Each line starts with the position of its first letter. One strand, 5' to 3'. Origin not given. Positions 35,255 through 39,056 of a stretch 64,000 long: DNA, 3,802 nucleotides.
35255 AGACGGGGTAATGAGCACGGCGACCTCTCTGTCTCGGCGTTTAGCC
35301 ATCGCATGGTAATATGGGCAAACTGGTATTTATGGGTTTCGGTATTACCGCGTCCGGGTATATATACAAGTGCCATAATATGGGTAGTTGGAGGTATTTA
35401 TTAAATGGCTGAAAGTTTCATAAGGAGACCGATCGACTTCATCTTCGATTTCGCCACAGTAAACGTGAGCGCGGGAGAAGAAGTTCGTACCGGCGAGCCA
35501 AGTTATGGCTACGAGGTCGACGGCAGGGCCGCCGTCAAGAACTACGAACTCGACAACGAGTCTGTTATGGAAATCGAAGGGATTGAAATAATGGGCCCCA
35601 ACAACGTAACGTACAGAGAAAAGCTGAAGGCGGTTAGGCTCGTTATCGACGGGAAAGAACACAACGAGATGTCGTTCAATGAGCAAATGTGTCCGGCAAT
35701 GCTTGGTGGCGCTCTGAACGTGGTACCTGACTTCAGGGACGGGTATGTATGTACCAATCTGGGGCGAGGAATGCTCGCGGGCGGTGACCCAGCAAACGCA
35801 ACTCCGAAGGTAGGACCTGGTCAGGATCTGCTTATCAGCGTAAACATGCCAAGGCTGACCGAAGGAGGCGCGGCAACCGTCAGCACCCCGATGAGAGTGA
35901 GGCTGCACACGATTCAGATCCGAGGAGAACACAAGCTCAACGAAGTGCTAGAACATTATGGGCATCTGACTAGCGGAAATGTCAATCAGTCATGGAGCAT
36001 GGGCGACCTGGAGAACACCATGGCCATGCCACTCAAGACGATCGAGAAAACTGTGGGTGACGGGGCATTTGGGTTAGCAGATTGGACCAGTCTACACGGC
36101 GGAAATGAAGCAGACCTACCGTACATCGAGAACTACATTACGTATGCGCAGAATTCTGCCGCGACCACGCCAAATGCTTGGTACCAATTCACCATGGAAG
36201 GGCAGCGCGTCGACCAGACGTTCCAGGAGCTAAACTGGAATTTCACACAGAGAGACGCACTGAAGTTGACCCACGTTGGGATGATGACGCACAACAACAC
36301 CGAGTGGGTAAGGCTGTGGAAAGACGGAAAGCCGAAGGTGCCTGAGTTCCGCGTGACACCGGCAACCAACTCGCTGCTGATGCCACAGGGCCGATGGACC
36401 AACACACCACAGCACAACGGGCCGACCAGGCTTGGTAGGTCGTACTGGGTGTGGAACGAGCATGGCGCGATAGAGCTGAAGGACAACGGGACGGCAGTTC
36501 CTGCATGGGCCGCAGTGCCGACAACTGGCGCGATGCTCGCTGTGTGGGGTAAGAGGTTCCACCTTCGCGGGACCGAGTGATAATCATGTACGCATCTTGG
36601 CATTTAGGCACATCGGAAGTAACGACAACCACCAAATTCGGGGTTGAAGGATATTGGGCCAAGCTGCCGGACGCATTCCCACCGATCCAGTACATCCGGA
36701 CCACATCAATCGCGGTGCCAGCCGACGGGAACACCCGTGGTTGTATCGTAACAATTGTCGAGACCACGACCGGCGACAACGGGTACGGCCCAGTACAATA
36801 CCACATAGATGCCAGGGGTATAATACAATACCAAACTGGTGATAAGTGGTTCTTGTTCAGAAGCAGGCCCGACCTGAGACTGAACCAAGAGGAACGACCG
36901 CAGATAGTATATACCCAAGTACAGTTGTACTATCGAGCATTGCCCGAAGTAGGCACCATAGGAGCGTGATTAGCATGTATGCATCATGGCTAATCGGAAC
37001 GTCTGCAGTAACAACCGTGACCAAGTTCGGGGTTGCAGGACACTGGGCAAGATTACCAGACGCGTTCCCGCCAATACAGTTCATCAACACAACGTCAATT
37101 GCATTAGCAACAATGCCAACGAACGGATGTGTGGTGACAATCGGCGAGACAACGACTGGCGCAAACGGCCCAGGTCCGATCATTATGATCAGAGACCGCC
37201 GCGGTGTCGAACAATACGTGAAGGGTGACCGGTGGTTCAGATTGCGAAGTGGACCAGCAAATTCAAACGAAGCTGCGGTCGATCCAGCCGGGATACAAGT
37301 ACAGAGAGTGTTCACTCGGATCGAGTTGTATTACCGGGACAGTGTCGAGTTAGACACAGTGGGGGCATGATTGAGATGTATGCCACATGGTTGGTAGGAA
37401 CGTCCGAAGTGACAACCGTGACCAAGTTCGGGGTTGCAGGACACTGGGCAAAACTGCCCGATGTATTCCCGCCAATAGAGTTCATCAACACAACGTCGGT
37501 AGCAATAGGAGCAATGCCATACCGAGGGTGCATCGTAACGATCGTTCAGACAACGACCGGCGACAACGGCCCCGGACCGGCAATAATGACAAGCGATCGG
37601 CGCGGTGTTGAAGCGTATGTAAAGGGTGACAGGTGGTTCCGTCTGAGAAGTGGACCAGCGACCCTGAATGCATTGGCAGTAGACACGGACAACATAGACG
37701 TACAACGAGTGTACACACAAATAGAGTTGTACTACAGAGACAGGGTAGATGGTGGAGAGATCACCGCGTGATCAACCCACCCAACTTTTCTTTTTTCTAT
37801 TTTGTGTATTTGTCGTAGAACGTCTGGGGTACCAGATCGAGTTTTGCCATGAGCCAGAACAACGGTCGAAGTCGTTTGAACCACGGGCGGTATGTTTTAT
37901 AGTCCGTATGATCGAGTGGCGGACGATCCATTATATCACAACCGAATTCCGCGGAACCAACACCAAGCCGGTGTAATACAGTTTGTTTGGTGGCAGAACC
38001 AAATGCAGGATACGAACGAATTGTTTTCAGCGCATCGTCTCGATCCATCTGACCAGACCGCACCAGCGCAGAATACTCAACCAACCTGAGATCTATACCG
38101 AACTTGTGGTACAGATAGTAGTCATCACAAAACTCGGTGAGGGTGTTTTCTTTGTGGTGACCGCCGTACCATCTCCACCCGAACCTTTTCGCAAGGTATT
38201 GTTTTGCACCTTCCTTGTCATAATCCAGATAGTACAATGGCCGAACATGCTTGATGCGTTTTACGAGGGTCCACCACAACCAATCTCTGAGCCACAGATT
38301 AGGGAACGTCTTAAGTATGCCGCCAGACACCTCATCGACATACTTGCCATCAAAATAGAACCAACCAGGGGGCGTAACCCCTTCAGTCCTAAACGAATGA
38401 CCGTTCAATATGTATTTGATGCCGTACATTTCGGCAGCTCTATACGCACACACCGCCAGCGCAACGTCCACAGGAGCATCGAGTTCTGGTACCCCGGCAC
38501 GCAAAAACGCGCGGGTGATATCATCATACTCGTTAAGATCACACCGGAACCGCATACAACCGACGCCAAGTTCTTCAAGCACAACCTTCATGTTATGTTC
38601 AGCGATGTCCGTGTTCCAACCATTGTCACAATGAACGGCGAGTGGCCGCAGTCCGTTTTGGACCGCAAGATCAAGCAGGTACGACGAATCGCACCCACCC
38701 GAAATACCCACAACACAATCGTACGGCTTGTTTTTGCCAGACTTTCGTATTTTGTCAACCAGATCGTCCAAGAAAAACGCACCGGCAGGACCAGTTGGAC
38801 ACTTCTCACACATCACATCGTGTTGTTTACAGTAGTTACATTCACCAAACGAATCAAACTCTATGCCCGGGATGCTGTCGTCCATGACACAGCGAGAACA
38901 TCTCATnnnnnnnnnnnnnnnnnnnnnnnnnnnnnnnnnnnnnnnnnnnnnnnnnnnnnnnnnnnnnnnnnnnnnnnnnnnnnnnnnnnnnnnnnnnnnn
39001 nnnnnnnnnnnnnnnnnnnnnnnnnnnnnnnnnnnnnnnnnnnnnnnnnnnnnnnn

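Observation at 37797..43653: Complete virus-encoded amino/amidino-sugar pathway with two glycosyltransferases placed between capsid operons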

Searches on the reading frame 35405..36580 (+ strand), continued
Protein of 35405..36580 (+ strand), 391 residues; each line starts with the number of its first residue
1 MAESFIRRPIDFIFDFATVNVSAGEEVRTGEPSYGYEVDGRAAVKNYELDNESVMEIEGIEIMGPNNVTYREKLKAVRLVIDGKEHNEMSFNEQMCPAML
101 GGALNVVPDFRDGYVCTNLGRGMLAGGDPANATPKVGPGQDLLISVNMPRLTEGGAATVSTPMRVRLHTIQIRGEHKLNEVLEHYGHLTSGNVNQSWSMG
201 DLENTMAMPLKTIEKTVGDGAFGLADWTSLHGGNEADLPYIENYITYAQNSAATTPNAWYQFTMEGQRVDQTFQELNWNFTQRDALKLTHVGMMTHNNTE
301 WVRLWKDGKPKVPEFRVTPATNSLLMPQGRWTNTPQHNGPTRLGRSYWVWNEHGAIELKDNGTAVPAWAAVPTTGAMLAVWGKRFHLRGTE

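Call 84: fold_search(model_id=the predicted structure, library=viral)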
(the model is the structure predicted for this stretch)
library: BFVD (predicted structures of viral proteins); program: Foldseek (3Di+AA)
matches with E <= 10: 500; with E <= 0.001: 47
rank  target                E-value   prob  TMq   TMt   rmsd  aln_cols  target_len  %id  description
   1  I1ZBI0                3.5e-07  1.00  0.38  0.53   8.0       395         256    9  (no name in the UniProt tables at hand)
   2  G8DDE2                1.8e-06  1.00  0.29  0.28  11.3       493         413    9  (no name in the UniProt tables at hand)
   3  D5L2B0                1.9e-06  1.00  0.40  0.55   8.1       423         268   10  Uncharacterized protein [uncultured virus]
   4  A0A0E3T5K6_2          2.3e-06  0.75  0.13  0.07  51.4       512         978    8  Tail fiber [Bacillus phage Stills]
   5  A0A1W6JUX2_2          3.2e-06  0.91  0.19  0.12  18.0       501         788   10  Uncharacterized protein [Vibrio phage pVco-5]
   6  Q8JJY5                4.4e-06  0.99  0.30  0.27  12.0       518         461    8  Major capsid protein [Spodoptera frugiperda ascovirus 1a]
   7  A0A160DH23            4.9e-06  1.00  0.27  0.24  10.5       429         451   11  Minor tail protein [Gordonia phage Orchid]
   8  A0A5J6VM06            1.5e-05  1.00  0.31  0.31  12.5       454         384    7  Major capsid protein [Megaviridae environmental sample]
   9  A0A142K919            2.4e-05  0.99  0.22  0.27  12.9       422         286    8  Minor tail protein [Gordonia phage Yvonnetastic]
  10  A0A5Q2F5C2            2.8e-05  1.00  0.26  0.20  11.4       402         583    9  Minor tail protein [Gordonia phage Sixama]
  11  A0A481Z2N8            3.3e-05  0.89  0.24  0.19  26.5       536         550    8  Major capsid protein [Pithovirus LCPAC101]
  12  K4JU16                6.4e-05  0.72  0.17  0.06  26.1       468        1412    8  (no name in the UniProt tables at hand)
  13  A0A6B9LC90            1.0e-04  0.75  0.18  0.15  42.7       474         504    9  Structural protein [Flavobacterium phage vB_FspS_lillamy9-6]
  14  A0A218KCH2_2          1.4e-04  0.38  0.14  0.08  34.2       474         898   11  (no name in the UniProt tables at hand)
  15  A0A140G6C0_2          1.7e-04  0.44  0.16  0.09  22.1       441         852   11  Minor tail protein [Arthrobacter phage KellEzio]
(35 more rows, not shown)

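Call 120: search_protein_representatives(alignment_id=A1)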
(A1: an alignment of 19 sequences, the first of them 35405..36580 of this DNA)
Query: 19 sequences, 391 profile positions. Proteins with E-value up to 0.001 (for the whole library): 148; up to 1e-10: 105; up to 1e-30: 37. The best 148 are listed.
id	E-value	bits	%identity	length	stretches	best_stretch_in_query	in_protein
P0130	1.5e-177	606.8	-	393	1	1-391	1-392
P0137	4.8e-162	555.7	-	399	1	1-388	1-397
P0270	3.7e-154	529.8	-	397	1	3-390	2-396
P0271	2.9e-133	461.0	-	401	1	3-389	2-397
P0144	2.1e-130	451.5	-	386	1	10-389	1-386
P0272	2.3e-127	441.6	-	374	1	10-387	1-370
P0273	1.3e-122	425.9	-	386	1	1-389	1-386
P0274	2.7e-120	418.3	-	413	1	3-389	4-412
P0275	4.7e-114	397.8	-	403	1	7-388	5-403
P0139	2.3e-112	392.2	-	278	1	40-306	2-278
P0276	5.5e-111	387.6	-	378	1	1-388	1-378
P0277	8.8e-106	370.5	-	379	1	6-388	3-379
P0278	2.9e-100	352.3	-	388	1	13-388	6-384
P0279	3.2e-92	325.9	-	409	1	5-389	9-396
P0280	2.1e-89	316.6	-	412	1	3-389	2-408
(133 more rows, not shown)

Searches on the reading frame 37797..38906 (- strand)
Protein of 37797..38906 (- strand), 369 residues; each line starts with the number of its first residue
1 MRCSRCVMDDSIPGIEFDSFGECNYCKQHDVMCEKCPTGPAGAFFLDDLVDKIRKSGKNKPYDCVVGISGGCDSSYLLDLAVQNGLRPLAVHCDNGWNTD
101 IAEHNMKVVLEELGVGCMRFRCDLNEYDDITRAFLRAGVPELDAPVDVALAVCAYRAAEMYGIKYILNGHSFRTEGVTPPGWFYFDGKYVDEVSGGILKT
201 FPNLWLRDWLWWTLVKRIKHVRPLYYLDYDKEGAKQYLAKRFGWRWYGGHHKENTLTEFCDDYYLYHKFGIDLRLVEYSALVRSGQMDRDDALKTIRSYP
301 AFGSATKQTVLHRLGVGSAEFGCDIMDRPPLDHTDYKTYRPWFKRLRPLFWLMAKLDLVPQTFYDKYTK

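Call 3: search_protein_families(library=pfam, proteins=[window:37797-38906:-], max_evalue=0.01)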
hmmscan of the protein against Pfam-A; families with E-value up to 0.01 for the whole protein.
window:37797-38906:- (369 aa): 0 families

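Call 4: search_protein_families(library=ncbifam, proteins=[window:37797-38906:-], max_evalue=0.001)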
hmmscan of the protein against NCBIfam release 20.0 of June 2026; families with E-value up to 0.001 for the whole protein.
window:37797-38906:- (369 aa): 1 family
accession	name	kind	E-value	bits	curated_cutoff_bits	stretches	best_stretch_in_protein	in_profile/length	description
TIGR03573.1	WbuX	subfamily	1.4e-62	212.1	203.2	1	3-321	4-339/344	N-acetyl sugar amidotransferase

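Call 16: find_related_loci(query=window:37797-38906:-, collection=viral_contigs, flank=10000)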
Query window:37797-38906:- (369 aa) in viral_contigs; peptide patterns used: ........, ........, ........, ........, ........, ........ (x = any residue, [..] = any of these).
1 stretches matched a pattern, but none encodes a relative of the query by tblastn (E <= 1e-3).

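Call 19: find_homologous_proteins(query=window:37797-38906:-)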
Query window:37797-38906:- (369 aa): 4607 proteins with E <= 0.001 among 7928 candidates; the best 120 are listed.
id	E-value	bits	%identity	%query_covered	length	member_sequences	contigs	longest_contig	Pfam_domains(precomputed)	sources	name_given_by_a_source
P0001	4.2e-265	897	100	100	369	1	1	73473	-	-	-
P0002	2.6e-196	670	75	100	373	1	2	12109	-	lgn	-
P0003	3.5e-182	624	70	100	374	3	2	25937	-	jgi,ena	-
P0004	6.6e-180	616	74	98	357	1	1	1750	-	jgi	-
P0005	3.3e-133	463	54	99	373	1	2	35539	-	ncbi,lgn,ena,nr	ncbi:MAG: N-acetyl sugar amidotransferase [Thermoplasmatales archaeon]|nr:N-acetyl sugar amidotransf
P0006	2.3e-131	457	55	99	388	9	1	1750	-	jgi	jgi:N-acetyl sugar amidotransferase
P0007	6.6e-130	452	53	99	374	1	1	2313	-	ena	-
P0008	2.7e-129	450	53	100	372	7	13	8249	-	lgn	-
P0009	3.3e-129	449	54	99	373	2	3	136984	-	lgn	-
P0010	6.9e-129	448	53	99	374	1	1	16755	-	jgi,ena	-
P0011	7.2e-128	445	53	99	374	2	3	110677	-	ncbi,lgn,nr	ncbi:MAG: N-acetyl sugar amidotransferase [Candidatus Aenigmarchaeota archaeon]|nr:N-acetyl sugar am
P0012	4.2e-127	443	52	99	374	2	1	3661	-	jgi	-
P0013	5.0e-127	442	54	99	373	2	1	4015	-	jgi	jgi:N-acetyl sugar amidotransferase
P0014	9.4e-127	441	51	99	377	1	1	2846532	-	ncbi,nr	ncbi:MAG: N-acetyl sugar amidotransferase [Candidatus Zixiibacteriota bacterium]|nr:MAG: N-acetyl su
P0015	1.1e-126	441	53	99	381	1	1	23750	-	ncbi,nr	ncbi:MAG: N-acetyl sugar amidotransferase [Armatimonadetes bacterium]|nr:N-acetyl sugar amidotransfe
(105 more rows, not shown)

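Call 20: find_encoding_contigs(protein=P0003, flank=10000, max_places=3)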
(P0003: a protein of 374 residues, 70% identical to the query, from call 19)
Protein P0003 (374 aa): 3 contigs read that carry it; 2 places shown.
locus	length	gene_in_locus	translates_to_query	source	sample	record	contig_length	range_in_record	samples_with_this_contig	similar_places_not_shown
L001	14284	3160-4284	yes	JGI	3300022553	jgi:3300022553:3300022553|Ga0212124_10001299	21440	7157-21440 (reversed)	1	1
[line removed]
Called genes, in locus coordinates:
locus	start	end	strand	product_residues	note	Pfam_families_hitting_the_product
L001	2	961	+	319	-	?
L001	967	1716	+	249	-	PF07460:NUMOD3 (faint)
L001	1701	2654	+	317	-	-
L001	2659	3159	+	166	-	PF25087:GMPPB_C (faint), PF25084:LbH_EIF2B (faint), PF00132:Hexapep, PF14602:Hexapep_2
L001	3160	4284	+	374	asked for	-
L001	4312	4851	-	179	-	-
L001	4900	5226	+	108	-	-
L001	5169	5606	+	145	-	-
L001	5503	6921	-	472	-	-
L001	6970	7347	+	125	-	-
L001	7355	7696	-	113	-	-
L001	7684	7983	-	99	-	-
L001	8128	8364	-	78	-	-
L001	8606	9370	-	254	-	-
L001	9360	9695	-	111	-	-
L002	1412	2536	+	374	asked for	-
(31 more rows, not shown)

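Call 21: find_encoding_contigs(protein=P0002, flank=10000, max_places=3)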
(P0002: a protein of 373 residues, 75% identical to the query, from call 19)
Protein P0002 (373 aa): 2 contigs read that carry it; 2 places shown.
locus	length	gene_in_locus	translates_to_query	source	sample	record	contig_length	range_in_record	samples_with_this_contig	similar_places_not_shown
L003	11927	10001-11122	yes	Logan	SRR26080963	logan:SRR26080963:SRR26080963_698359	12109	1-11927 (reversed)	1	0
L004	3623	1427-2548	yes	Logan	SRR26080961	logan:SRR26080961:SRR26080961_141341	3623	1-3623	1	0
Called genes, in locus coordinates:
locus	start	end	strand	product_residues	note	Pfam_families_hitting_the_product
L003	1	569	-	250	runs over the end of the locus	?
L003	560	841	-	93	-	-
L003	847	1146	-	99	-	-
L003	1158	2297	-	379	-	-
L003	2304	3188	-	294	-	-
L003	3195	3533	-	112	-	-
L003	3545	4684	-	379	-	-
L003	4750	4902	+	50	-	-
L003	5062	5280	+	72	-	-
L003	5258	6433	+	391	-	PF01041:DegT_DnrJ_EryC1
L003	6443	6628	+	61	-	-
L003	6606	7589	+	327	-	PF01073:3Beta_HSD, PF01370:Epimerase, PF02719:Polysacc_synt_2, PF04321:RmlD_sub_bind, PF16363:GDP_Man_Dehyd, PF07993:NAD_binding_4 (weak)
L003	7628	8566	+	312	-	-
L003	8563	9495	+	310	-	-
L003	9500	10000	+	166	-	PF25084:LbH_EIF2B (faint), PF25087:GMPPB_C (faint), PF00132:Hexapep, PF14602:Hexapep_2 (weak)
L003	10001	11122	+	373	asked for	-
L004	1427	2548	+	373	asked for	-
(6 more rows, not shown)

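Call 27: search_solved_structures(query=window:37797-38906:-, max_evalue=1)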
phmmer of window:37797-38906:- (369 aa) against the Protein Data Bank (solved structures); distinct sequences matched with E-value up to 1: 4.
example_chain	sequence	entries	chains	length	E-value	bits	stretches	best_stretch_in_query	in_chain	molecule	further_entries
8wex_A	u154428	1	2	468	1.1e-05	27.7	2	15-91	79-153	N-acetyl sugar amidotransferase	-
3fiu_A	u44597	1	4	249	0.25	13.5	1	49-102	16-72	NH(3)-dependent NAD(+) synthetase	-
2qry_A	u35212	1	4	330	0.32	13.1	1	49-101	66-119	Thiamine-binding periplasmic protein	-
1vl8_A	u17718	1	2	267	0.97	11.5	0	101-136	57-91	Gluconate 5-dehydrogenase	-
